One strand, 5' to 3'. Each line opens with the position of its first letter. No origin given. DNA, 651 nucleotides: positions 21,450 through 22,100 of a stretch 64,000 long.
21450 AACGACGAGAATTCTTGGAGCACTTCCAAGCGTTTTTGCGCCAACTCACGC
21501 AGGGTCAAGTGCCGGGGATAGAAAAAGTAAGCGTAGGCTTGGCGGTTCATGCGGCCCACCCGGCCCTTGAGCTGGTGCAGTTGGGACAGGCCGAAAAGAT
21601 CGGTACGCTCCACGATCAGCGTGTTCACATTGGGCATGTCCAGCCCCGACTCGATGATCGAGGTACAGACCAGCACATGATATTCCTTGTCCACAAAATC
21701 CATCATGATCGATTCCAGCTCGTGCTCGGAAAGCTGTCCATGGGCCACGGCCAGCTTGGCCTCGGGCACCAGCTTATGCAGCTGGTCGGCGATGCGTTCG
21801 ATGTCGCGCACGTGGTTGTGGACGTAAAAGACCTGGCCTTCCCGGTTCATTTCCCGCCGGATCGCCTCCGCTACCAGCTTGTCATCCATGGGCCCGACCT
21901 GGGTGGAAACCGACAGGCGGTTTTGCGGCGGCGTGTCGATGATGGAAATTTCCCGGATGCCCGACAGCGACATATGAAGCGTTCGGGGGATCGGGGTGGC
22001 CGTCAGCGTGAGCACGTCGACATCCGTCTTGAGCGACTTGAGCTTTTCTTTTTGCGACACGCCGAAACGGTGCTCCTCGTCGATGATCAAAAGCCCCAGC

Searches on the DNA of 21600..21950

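Call 86: search_rna_families(source=window, start=21600, end=21950, threshold=evalue, max_evalue=1)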
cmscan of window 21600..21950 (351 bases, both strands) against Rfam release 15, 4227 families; matches with E-value up to 1: 0.
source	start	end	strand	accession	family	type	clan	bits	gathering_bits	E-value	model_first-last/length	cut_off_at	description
